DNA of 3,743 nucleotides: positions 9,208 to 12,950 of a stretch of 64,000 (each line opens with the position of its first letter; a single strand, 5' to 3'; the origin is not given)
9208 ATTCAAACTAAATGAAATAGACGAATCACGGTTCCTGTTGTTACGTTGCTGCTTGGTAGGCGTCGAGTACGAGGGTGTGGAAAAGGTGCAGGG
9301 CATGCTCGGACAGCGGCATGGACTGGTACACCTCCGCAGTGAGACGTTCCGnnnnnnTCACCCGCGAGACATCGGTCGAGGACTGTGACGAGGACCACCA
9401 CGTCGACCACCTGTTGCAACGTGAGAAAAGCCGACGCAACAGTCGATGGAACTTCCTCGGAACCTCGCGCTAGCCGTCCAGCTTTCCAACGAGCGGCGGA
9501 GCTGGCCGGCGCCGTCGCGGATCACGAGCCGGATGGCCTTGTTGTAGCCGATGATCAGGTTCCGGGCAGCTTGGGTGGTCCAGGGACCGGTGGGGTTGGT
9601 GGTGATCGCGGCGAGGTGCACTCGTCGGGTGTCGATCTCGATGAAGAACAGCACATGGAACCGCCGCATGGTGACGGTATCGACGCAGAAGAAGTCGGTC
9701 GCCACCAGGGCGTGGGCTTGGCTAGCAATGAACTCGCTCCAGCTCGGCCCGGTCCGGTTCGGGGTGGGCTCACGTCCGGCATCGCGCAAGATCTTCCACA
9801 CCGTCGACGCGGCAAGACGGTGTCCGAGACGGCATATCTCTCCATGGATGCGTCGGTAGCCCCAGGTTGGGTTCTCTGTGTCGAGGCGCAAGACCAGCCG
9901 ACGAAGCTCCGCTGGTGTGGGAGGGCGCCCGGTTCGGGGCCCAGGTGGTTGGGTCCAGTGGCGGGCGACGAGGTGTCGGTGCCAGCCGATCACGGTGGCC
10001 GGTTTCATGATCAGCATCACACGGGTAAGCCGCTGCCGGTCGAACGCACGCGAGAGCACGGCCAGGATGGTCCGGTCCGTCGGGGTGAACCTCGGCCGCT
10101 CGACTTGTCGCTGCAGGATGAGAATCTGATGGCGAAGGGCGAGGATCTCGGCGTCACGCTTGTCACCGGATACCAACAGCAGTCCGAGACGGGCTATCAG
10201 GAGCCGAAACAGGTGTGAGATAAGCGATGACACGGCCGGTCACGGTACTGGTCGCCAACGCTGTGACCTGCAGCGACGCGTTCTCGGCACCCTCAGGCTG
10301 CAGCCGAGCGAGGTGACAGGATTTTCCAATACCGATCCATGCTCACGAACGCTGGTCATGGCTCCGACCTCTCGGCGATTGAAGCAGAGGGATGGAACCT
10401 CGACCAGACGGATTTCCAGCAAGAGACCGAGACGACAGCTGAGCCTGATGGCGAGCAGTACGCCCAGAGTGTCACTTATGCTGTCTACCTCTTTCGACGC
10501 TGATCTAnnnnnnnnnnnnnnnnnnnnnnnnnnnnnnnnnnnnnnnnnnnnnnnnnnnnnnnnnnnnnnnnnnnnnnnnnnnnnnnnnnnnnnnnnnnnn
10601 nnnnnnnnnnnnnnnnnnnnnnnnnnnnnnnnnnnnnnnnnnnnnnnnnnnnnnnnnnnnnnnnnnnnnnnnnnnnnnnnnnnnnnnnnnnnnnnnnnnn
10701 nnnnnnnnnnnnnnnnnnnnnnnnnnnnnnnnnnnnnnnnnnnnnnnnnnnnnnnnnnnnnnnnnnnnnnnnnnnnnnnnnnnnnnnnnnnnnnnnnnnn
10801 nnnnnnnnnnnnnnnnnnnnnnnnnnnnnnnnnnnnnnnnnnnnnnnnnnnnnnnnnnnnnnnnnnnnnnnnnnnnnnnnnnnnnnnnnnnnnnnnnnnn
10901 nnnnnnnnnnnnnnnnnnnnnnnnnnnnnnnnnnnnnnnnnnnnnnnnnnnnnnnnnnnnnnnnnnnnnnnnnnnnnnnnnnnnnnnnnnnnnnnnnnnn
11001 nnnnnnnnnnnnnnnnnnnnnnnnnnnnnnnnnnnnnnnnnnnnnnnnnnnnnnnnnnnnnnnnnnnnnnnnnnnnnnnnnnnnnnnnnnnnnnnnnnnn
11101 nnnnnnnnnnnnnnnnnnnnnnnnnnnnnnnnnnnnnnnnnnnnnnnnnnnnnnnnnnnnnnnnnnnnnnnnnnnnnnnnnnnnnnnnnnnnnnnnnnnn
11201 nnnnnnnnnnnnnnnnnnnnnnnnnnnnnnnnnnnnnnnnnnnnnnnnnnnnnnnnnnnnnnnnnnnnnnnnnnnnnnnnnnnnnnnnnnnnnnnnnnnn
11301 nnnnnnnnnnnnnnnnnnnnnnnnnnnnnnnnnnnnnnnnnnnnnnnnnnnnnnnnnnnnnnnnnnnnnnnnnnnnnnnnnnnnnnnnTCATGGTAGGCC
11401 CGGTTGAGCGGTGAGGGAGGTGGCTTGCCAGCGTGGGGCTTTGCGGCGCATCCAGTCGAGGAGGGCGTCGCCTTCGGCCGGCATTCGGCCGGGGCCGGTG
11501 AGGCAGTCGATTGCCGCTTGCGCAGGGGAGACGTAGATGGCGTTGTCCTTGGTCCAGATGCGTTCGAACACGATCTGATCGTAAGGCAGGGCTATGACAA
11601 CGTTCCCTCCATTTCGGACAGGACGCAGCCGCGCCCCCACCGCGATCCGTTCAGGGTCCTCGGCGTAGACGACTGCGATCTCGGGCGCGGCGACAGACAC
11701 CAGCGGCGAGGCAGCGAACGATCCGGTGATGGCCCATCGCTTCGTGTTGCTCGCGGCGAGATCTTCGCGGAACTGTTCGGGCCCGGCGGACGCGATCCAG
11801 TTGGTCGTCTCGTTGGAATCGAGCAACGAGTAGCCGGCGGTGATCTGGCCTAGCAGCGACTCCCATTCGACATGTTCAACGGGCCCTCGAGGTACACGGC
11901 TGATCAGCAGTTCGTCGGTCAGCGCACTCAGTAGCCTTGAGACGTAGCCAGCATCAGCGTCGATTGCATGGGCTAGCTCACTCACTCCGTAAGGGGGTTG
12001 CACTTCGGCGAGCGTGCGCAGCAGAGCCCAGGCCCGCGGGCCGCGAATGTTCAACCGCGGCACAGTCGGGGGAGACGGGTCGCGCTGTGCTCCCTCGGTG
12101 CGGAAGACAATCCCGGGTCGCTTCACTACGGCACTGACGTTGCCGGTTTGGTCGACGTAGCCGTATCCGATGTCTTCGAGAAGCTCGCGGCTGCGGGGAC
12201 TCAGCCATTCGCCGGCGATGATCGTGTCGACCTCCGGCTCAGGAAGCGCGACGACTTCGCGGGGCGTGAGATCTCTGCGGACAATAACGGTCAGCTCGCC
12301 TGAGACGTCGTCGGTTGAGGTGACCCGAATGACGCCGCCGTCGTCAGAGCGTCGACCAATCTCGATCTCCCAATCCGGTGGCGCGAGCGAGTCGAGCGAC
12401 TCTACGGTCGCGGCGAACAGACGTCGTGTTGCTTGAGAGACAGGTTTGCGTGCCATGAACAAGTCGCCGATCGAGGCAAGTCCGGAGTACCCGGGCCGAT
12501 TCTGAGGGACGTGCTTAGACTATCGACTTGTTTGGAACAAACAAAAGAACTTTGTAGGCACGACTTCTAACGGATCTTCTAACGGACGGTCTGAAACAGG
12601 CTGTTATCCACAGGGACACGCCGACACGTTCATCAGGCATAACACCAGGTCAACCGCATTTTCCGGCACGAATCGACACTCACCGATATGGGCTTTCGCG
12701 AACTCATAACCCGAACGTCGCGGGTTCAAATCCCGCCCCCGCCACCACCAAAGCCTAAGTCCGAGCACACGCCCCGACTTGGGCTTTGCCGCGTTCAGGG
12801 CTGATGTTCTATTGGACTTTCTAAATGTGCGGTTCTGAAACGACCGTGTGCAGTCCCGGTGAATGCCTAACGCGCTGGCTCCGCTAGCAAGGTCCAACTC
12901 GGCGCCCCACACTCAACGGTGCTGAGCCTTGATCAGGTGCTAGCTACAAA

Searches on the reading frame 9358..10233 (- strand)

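Call 86: search_protein_families(library=pfam, proteins=[window:9358-10233:-], max_evalue=0.001)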
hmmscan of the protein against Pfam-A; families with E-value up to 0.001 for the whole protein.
window:9358-10233:- (291 aa): 2 families
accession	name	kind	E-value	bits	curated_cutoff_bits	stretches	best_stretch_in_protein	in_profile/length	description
PF13565.12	HTH_32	-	2.1e-06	28.6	33.7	1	97-149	19-73/73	Homeodomain-like domain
PF13276.12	HTH_21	-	0.00031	21.3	28.1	1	110-153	6-51/60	HTH-like domain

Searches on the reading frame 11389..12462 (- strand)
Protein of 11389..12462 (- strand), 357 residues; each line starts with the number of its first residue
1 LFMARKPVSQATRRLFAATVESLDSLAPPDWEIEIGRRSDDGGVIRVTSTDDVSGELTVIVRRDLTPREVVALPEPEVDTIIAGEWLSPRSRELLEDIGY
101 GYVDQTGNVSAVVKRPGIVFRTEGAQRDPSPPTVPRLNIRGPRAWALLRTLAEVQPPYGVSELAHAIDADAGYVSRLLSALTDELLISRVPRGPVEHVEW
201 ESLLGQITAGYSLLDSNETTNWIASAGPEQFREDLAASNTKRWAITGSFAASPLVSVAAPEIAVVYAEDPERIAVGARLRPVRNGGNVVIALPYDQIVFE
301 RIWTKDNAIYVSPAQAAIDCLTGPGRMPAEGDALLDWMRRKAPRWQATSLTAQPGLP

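Call 3: search_protein_families(library=pfam, proteins=[window:11389-12462:-], max_evalue=0.01)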
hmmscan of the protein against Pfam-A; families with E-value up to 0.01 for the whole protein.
window:11389-12462:- (357 aa): 2 families
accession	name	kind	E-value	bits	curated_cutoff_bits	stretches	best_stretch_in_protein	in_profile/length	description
PF09339.16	HTH_IclR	-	3.3e-05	24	22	1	143-184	4-45/52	IclR helix-turn-helix domain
PF25212.1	HVO_A0114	-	0.00019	21.6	27.6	1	142-193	22-72/84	HVO_A0114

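Call 4: search_protein_families(library=padloc, proteins=[window:11389-12462:-], max_evalue=0.01)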
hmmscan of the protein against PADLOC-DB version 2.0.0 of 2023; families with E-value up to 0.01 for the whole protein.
window:11389-12462:- (357 aa): 1 family
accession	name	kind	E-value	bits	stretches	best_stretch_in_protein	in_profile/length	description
PDLC04369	PDC-M05A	-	0.0038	14.9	0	144-191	15-63/201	-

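Call 5: search_protein_families(library=ncbifam, proteins=[window:11389-12462:-], max_evalue=0.01)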
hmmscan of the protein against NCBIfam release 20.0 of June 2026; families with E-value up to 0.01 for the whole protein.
window:11389-12462:- (357 aa): 0 families

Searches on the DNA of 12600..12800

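Call 102: search_rna_families(source=window, start=12600, end=12800, threshold=evalue, max_evalue=1, show_alignments=1)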
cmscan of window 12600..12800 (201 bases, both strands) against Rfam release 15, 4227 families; matches with E-value up to 1: 3.
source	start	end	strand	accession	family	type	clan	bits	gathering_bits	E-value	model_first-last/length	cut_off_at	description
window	12682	12745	-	RF04354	Plastid-ycf2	Cis-reg;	-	15.9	65.7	0.8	1-75/75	no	Plastid-ycf2 5UTR RNA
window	12706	12744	-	RF04351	Plastid-psbl-rps4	Cis-reg;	-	15.4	68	0.82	1-53/53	no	Plastid-psbl-rps4 3UTR RNA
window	12719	12736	+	RF00023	tmRNA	Gene;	CL00001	13.8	47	0.00061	346-363/374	no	transfer-messenger RNA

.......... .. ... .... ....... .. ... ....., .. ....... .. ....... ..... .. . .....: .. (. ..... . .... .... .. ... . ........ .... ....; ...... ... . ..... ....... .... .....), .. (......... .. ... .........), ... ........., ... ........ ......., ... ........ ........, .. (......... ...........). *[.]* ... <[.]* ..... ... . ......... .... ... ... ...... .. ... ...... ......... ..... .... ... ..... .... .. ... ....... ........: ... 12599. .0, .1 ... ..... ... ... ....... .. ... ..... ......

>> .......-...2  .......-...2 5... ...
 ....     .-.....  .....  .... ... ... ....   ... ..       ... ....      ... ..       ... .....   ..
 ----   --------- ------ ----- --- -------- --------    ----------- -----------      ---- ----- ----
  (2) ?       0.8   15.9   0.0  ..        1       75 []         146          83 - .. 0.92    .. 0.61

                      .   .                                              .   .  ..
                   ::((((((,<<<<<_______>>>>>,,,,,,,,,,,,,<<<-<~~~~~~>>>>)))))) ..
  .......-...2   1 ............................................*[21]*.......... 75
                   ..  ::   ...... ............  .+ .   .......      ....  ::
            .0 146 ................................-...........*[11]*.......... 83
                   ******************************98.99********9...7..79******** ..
